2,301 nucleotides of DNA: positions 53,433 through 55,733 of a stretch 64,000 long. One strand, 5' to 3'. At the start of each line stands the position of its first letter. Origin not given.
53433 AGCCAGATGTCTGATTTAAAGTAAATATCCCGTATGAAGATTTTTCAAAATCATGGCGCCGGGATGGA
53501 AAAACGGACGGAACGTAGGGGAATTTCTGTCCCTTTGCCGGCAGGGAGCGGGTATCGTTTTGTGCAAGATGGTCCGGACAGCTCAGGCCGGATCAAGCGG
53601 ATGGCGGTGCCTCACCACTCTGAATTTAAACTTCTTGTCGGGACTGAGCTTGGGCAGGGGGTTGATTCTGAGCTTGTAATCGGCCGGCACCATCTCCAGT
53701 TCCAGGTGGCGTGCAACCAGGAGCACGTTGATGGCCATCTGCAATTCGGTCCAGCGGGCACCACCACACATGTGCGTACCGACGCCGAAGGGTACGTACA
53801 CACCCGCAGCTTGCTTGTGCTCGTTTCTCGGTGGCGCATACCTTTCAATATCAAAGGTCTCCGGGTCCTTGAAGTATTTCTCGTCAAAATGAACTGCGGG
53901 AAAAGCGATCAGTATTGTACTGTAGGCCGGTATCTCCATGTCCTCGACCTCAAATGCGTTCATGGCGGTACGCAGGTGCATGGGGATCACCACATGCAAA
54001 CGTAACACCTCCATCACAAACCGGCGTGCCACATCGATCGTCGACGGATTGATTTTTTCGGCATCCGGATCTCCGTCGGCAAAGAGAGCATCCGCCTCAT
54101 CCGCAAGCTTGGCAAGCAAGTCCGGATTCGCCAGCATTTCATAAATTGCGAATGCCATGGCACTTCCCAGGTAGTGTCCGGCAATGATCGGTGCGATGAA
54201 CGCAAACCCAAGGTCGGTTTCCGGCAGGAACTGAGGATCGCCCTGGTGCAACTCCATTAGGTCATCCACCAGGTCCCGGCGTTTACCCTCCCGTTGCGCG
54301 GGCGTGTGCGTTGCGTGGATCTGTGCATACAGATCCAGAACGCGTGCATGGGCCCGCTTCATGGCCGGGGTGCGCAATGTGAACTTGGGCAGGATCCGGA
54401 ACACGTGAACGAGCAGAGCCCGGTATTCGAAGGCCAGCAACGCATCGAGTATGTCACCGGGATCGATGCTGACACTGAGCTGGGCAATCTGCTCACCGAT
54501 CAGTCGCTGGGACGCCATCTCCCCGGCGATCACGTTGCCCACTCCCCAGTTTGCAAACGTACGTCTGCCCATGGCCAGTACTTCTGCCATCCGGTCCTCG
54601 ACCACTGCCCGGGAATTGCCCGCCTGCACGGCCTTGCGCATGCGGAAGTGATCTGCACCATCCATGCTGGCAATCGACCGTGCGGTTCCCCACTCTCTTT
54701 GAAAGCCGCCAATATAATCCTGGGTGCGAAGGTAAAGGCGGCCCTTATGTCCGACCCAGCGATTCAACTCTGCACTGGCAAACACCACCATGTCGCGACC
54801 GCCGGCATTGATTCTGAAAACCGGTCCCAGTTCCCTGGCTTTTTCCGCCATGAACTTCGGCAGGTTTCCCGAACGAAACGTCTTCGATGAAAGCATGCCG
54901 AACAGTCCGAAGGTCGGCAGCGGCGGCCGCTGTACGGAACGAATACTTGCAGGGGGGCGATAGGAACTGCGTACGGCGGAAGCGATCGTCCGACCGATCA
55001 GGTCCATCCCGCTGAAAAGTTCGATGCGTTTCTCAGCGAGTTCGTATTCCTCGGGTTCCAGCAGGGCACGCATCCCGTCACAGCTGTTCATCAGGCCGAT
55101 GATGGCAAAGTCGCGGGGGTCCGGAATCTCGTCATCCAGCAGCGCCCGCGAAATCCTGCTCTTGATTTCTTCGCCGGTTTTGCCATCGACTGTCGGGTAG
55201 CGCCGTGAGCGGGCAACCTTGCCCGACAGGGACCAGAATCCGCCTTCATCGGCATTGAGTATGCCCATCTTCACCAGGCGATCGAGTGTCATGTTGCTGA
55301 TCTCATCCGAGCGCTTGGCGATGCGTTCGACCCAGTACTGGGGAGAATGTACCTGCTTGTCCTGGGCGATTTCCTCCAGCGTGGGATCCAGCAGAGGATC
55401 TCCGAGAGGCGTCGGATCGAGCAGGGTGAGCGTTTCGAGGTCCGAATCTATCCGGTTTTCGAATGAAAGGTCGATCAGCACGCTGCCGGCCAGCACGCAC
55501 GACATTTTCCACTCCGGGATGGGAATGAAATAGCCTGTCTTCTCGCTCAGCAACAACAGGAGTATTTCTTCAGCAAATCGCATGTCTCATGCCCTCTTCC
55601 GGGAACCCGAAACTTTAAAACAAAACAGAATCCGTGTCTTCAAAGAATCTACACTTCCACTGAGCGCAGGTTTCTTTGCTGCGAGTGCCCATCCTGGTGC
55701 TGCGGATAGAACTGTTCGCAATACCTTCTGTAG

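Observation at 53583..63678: Same-strand array coupling a tripartite RND efflux pump to two oxygenases, one a GOLPH3-P450 fusion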

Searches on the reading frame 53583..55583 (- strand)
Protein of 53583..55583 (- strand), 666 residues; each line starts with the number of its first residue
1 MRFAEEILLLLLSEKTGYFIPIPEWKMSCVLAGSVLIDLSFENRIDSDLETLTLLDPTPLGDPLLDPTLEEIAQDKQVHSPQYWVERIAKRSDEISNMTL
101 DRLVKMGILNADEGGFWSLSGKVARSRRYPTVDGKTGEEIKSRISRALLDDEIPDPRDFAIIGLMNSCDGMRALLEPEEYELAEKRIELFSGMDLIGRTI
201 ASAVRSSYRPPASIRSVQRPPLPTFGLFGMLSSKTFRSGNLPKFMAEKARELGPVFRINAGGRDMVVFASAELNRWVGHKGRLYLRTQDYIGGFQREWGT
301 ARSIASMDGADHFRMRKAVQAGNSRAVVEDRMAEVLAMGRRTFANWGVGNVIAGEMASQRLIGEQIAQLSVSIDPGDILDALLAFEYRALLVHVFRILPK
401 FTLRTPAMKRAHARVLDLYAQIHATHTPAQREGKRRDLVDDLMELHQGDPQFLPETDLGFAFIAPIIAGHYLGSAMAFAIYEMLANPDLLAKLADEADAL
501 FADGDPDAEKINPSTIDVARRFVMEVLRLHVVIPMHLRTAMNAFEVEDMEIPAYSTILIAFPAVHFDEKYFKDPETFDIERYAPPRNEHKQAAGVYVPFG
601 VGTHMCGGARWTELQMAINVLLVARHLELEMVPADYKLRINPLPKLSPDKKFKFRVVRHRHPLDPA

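Call 4: search_protein_families(library=pfam, proteins=[window:53583-55583:-], max_evalue=0.01)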
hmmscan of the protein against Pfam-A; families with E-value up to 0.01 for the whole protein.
window:53583-55583:- (666 aa): 2 families
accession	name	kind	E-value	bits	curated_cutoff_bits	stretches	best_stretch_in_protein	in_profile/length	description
PF00067.27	p450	-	9.3e-38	130.6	22.8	2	392-651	192-457/462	Cytochrome P450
PF05719.16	GPP34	-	1.7e-33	116.8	29.1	1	4-204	2-198/201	Golgi phosphoprotein 3 (GPP34)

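Call 5: search_protein_families(library=ncbifam, proteins=[window:53583-55583:-], max_evalue=0.01)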
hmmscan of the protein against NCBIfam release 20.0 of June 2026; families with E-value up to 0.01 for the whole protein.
window:53583-55583:- (666 aa): 9 families
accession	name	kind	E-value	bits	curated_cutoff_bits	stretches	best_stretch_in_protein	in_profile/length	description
NF050147.1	aminopyruv_ApyO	equivalog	2.5e-18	66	525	1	303-651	79-420/444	RiPP biosynthesis cytochrome P450 ApyO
NF051859.1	AlbFlvMonOxTrpSyn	equivalog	5.2e-18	64.9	700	1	248-637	47-438/457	bifunctional albaflavenone monooxygenase/terpene synthase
NF045812.1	PentlenOxigase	equivalog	1.7e-17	63.4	800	1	304-656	83-437/444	pentalenene oxygenase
TIGR04538.1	P450_cycloAA_1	subfamily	1.8e-12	46.8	500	1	517-623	256-362/395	cytochrome P450, cyclodipeptide synthase-associated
NF041802.1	P450_SolI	exception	2.6e-06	26.2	850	1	521-619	298-387/424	solanimycin biosynthesis cytochrome P450 SolI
NF053744.1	FAProxCypCBc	equivalog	3.3e-06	25.9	600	1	509-658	266-414/416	CYP152 family fatty-acid peroxygenase CypC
TIGR04515.1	P450_rel_GT_act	subfamily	3.6e-06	26.6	343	1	516-589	257-330/386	P450-derived glycosyltransferase activator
NF041177.1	Cyp119_Thmprot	equivalog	0.002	16.9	680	1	521-625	244-338/368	cytochrome P450 Cyp119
TIGR04458.1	CYP450_TxtE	equivalog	0.005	15.5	500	0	524-618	281-366/403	4-nitrotryptophan synthase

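Call 8: find_homologous_proteins(query=window:53583-55583:-, max_evalue=0.00001)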
Query window:53583-55583:- (666 aa): 1218 proteins with E <= 0.00001 among 8000 candidates; the best 120 are listed.
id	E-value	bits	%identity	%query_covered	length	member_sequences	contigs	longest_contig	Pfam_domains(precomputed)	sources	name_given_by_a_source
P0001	0.0e+0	1506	100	100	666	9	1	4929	PF05719.17,PF00067.28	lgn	-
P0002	0.0e+0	1398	91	100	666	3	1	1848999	PF05719.17,PF00067.28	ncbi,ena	-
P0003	0.0e+0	1264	81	100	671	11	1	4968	PF05719.17,PF00067.28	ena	-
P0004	0.0e+0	1258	82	100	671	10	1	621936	PF05719.17,PF00067.28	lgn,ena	-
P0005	0.0e+0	1255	80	100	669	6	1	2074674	PF05719.17,PF00067.28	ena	-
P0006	0.0e+0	1234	81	100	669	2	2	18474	PF05719.17,PF00067.28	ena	-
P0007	0.0e+0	1228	80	100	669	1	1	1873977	PF05719.17,PF00067.28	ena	-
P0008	0.0e+0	1183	76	100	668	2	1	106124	PF05719.17,PF00067.28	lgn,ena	-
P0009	0.0e+0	1165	75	100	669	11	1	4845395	PF05719.17,PF00067.28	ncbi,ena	-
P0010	0.0e+0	1162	76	100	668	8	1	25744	PF05719.17,PF00067.28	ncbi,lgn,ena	-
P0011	0.0e+0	1159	75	100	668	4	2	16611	PF05719.17,PF00067.28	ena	-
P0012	0.0e+0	1143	76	99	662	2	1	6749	PF05719.17,PF00067.28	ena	-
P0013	0.0e+0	1141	74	100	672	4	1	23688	PF05719.17,PF00067.28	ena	-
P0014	0.0e+0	1131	73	100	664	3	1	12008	PF05719.17,PF00067.28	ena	-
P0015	0.0e+0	1130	73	100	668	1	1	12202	PF05719.17,PF00067.28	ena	-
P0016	0.0e+0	1127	73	100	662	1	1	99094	PF05719.17,PF00067.28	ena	-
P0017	0.0e+0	1118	72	100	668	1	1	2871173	PF05719.17,PF00067.28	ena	-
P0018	0.0e+0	1117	72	100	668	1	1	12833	PF05719.17,PF00067.28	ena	-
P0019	0.0e+0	1113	72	100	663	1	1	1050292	PF05719.17,PF00067.28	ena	-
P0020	0.0e+0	1111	72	100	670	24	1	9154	PF05719.17,PF00067.28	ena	-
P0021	0.0e+0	1110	72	100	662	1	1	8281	PF05719.17,PF00067.28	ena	-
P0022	0.0e+0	1101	72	100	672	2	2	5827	PF05719.17,PF00067.28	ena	-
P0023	0.0e+0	1096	72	100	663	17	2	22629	PF05719.17,PF00067.28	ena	-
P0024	0.0e+0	1091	71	100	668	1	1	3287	PF05719.17,PF00067.28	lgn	-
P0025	0.0e+0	1084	70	100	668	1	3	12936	PF05719.17,PF00067.28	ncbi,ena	-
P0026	0.0e+0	1081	70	100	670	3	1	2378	PF05719.17,PF00067.28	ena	-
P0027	0.0e+0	1079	71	100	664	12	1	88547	PF05719.17,PF00067.28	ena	-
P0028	0.0e+0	1076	69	100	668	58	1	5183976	PF05719.17,PF00067.28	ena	-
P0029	0.0e+0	1075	73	95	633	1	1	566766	PF05719.17,PF00067.28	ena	-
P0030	0.0e+0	1074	71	100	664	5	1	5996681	PF05719.17,PF00067.28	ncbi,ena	-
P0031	0.0e+0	1072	69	100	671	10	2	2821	PF05719.17,PF00067.28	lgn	-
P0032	0.0e+0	1071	69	100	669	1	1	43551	PF05719.17,PF00067.28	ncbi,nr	ncbi:MAG: cytochrome P450 [Halieaceae bacterium]|nr:cytochrome P450 [Halieaceae bacterium]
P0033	0.0e+0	1071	70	100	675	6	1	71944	PF05719.17,PF00067.28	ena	-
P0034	0.0e+0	1071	71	100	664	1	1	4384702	PF05719.17,PF00067.28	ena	-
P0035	0.0e+0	1070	71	100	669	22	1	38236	PF05719.17,PF00067.28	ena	-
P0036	0.0e+0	1069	69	100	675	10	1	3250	PF05719.17,PF00067.28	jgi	-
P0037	0.0e+0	1069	71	100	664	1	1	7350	PF05719.17,PF00067.28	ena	-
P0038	0.0e+0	1066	69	100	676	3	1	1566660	PF05719.17,PF00067.28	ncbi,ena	-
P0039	0.0e+0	1066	69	100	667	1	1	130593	PF05719.17,PF00067.28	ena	-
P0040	0.0e+0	1065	70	100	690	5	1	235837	PF05719.17,PF00067.28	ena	-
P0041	0.0e+0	1064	68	100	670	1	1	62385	PF05719.17,PF00067.28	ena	-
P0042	0.0e+0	1063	69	100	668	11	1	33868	PF05719.17,PF00067.28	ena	-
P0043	0.0e+0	1062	70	100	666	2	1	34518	PF05719.17,PF00067.28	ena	-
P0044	0.0e+0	1061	70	100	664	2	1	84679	PF05719.17,PF00067.28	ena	-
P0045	0.0e+0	1059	69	100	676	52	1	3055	PF05719.17,PF00067.28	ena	-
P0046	0.0e+0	1059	69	100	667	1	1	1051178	PF05719.17,PF00067.28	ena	-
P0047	0.0e+0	1058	69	100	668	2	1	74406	PF05719.17,PF00067.28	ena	-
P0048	0.0e+0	1057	69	100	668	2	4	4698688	PF05719.17,PF00067.28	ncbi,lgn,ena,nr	ncbi:MAG: cytochrome P450 [Gammaproteobacteria bacterium]|nr:cytochrome P450 [Gammaproteobacteria ba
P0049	0.0e+0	1056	69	100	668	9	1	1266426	PF05719.17,PF00067.28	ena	-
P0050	0.0e+0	1055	68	100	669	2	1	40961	PF05719.17,PF00067.28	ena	-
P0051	0.0e+0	1055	68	100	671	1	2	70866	PF05719.17,PF00067.28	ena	-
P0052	0.0e+0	1055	69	100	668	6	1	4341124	PF05719.17,PF00067.28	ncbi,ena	-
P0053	0.0e+0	1055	69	100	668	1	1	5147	PF05719.17,PF00067.28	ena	-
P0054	0.0e+0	1053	67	100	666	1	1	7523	PF05719.17,PF00067.28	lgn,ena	-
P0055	0.0e+0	1053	68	100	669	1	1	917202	PF05719.17,PF00067.28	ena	-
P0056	0.0e+0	1053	68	100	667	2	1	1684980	PF05719.17,PF00067.28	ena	-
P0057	0.0e+0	1053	69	100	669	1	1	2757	PF05719.17,PF00067.28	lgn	-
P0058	0.0e+0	1053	68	100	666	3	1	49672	PF05719.17,PF00067.28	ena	-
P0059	0.0e+0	1052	68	100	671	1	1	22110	PF05719.17,PF00067.28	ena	-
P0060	0.0e+0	1052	68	100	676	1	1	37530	PF05719.17,PF00067.28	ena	-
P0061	0.0e+0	1052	68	100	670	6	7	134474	PF05719.17,PF00067.28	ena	-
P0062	0.0e+0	1051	69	100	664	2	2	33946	PF05719.17,PF00067.28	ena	-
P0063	0.0e+0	1050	68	100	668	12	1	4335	PF05719.17,PF00067.28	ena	-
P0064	0.0e+0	1050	67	100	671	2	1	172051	PF05719.17,PF00067.28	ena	-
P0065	0.0e+0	1050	68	100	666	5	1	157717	PF05719.17,PF00067.28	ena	-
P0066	0.0e+0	1048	68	100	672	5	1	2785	PF05719.17,PF00067.28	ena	-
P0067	0.0e+0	1046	67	100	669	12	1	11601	PF05719.17,PF00067.28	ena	-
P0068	0.0e+0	1045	67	100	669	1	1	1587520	PF05719.17,PF00067.28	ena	-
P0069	0.0e+0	1044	67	100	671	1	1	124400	PF05719.17,PF00067.28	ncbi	-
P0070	0.0e+0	1044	69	100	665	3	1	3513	PF05719.17,PF00067.28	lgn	-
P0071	0.0e+0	1044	69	99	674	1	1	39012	PF05719.17,PF00067.28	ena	-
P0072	0.0e+0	1043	67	100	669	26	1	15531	PF05719.17,PF00067.28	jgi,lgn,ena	-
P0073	0.0e+0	1043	67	100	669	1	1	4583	PF05719.17,PF00067.28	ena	-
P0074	0.0e+0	1042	67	100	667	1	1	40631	PF05719.17,PF00067.28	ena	-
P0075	0.0e+0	1041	67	100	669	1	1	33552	PF05719.17,PF00067.28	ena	-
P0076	0.0e+0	1041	67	100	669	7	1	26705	PF05719.17,PF00067.28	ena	-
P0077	0.0e+0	1041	67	100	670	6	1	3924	PF05719.17,PF00067.28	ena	-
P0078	0.0e+0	1040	68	97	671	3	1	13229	PF05719.17,PF00067.28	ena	-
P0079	0.0e+0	1040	68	100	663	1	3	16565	PF05719.17,PF00067.28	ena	-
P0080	0.0e+0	1039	68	100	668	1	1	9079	PF05719.17,PF00067.28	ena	-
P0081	0.0e+0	1037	67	98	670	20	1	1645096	PF05719.17,PF00067.28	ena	-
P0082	0.0e+0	1037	67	98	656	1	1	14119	PF05719.17,PF00067.28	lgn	-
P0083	0.0e+0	1036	68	100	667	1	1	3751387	PF05719.17,PF00067.28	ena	-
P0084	0.0e+0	1035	68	100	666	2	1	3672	PF05719.17,PF00067.28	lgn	-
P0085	0.0e+0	1035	67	99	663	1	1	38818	PF05719.17,PF00067.28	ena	-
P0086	0.0e+0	1034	66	100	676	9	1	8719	PF05719.17,PF00067.28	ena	-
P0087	0.0e+0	1032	67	100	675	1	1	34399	PF05719.17,PF00067.28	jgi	-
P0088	0.0e+0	1032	66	100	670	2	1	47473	PF05719.17,PF00067.28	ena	-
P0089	0.0e+0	1030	67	100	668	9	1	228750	PF05719.17,PF00067.28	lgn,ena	-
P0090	0.0e+0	1030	66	100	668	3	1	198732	PF05719.17,PF00067.28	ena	-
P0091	0.0e+0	1029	66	100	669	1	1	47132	PF05719.17,PF00067.28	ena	-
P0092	0.0e+0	1029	67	100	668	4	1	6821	PF05719.17,PF00067.28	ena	-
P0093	0.0e+0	1029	67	100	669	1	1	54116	PF05719.17,PF00067.28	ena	-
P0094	0.0e+0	1028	66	100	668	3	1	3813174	PF05719.17,PF00067.28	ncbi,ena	-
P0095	0.0e+0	1028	67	100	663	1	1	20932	PF05719.17,PF00067.28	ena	-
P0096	0.0e+0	1027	67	100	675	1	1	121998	PF05719.17,PF00067.28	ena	-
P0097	0.0e+0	1027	67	100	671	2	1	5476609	PF05719.17,PF00067.28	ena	-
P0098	0.0e+0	1026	67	100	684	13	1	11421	PF05719.17,PF00067.28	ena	-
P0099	0.0e+0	1026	68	99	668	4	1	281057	PF05719.17,PF00067.28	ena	-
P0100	0.0e+0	1025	67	100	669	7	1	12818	PF05719.17,PF00067.28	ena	-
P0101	0.0e+0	1024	68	100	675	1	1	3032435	PF05719.17,PF00067.28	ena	-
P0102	0.0e+0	1024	66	100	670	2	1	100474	PF05719.17,PF00067.28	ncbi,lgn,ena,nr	ncbi:MAG: cytochrome P450 [Bryobacterales bacterium]|nr:cytochrome P450 [Bryobacterales bacterium]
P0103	0.0e+0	1023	66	100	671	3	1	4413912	PF05719.17,PF00067.28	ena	-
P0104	0.0e+0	1023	67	100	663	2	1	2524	PF05719.17,PF00067.28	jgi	jgi:cytochrome P450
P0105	0.0e+0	1023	67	98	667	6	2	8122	PF05719.17,PF00067.28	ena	-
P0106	0.0e+0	1021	67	100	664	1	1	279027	PF05719.17,PF00067.28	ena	-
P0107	0.0e+0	1020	66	100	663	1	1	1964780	PF05719.17,PF00067.28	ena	-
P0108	0.0e+0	1019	67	100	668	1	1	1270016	PF05719.17,PF00067.28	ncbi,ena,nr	ncbi:MAG: cytochrome P450 [Acidobacteriota bacterium]|nr:cytochrome P450 [Acidobacteriota bacterium]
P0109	0.0e+0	1019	65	100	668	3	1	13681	PF05719.17,PF00067.28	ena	-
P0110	0.0e+0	1018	67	100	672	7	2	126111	PF05719.17,PF00067.28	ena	-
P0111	0.0e+0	1017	67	100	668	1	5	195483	PF05719.17,PF00067.28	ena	-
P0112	0.0e+0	1016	66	100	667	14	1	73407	PF05719.17,PF00067.28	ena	-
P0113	0.0e+0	1016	67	100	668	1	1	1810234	PF05719.17,PF00067.28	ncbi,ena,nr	ncbi:MAG: cytochrome P450 [Acidobacteriota bacterium]|nr:cytochrome P450 [Acidobacteriota bacterium]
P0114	0.0e+0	1015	66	100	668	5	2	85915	PF05719.17,PF00067.28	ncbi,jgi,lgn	-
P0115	0.0e+0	1014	66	100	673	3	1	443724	PF05719.17,PF00067.28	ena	-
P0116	0.0e+0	1013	65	100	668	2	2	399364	PF05719.17,PF00067.28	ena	-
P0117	0.0e+0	1013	65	100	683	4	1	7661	PF05719.17,PF00067.28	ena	-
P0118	0.0e+0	1011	65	97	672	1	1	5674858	PF05719.17,PF00067.28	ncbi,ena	-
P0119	0.0e+0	1011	66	100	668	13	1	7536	PF05719.17,PF00067.28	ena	-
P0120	1.2e-297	1007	69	96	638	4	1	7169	PF05719.17,PF00067.28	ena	-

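Call 9: find_related_loci(query=window:53583-55583:-, collection=genome_contigs, flank=10000)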
Query window:53583-55583:- (666 aa) in genome_contigs; peptide patterns used: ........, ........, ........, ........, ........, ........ (x = any residue, [..] = any of these).
57 stretches matched a pattern; 30 encode a relative of the query (tblastn E <= 1e-3); 30 distinct loci.
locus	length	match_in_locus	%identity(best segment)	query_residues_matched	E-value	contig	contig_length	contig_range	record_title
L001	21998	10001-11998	96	1-666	0e+0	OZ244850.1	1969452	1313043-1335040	MAG: Gammaproteobacteria bacterium isolate ed37e13b-53fa-493c-b8f4-17445a644a29 genome assembly, chromosome: 1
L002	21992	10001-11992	91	1-664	0e+0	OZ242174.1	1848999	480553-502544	MAG: Gammaproteobacteria bacterium isolate e81882f9-224b-47fe-8761-2b228011601b genome assembly, chromosome: 1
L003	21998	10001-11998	81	1-666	0e+0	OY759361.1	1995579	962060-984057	MAG: Gammaproteobacteria bacterium isolate 04bf8a70-9503-43c2-bc76-39e540d8a97c genome assembly, chromosome: 1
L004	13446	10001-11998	75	1-666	0e+0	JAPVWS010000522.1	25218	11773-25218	MAG: Candidatus Versatilivorator vitaminiformans isolate m_rhlh7 Seq522, whole genome shotgun sequence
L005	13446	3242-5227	74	1-663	0e+0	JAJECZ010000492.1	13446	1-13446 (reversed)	MAG: Alphaproteobacteria bacterium isolate jk18xAbins.48 k141_218962, whole genome shotgun sequence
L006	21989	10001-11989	71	1-664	0e+0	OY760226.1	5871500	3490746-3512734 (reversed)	MAG: Pseudomonadales bacterium isolate a94ac5f5-84ca-4f0c-a723-4f4cf5858466 genome assembly, chromosome: 1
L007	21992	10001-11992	69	1-664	0e+0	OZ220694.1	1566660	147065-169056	MAG: uncultured candidatus Porisulfidus sp. isolate d7aced61-d1d5-4481-893f-ca77f0084939 genome assembly, chromosome: 1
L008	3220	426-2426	70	1-666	0e+0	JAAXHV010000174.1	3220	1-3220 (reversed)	MAG: Gammaproteobacteria bacterium isolate Plut_88898 unfiltered_Plut_88898_genomic_contig_969468, whole genome shotgun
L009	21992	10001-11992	70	1-664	0e+0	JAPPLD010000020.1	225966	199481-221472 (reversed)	MAG: Gammaproteobacteria bacterium isolate RHO3_bin_14 NODE_91_length_225966_cov_95.069970, whole genome shotgun sequenc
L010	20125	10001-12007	71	1-665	0e+0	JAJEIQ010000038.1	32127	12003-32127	MAG: Pseudomonadales bacterium isolate p16x65bins.14 k141_497470, whole genome shotgun sequence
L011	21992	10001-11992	69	1-664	0e+0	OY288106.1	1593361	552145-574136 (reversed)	MAG: uncultured candidatus Porisulfidus sp. isolate caeacd0d-8b14-42db-aaa0-72ba3dde193c genome assembly, chromosome: 1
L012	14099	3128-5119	70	1-664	0e+0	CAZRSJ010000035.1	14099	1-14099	MAG TPA_asm: uncultured Chromatiales bacterium isolate SRP109090_co1_9 genome assembly, contig: NODE_6423_length_14099_c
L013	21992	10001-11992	69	1-664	0e+0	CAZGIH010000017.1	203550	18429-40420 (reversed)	MAG TPA_asm: uncultured Chromatiales bacterium isolate SRP338948_co1_43 genome assembly, contig: k141_156324, whole geno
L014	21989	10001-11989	69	1-663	0e+0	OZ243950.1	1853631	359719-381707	MAG: uncultured candidatus Porisulfidus sp. isolate cf025a5e-a0dc-40a1-8d33-8cb912d294f5 genome assembly, chromosome: 1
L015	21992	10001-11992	70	1-664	0e+0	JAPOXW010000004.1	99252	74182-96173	MAG: Gammaproteobacteria bacterium isolate COS4_bin_16 NODE_219_length_99252_cov_19.9735, whole genome shotgun sequence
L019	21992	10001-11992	67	1-663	0e+0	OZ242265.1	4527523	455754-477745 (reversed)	MAG: Gammaproteobacteria bacterium isolate e770b403-878d-4ab6-9ba2-f911db374a53 genome assembly, chromosome: 1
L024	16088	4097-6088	66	1-663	0e+0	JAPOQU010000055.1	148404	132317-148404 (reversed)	MAG: Gammaproteobacteria bacterium isolate APA_bin_93 c_000000285071, whole genome shotgun sequence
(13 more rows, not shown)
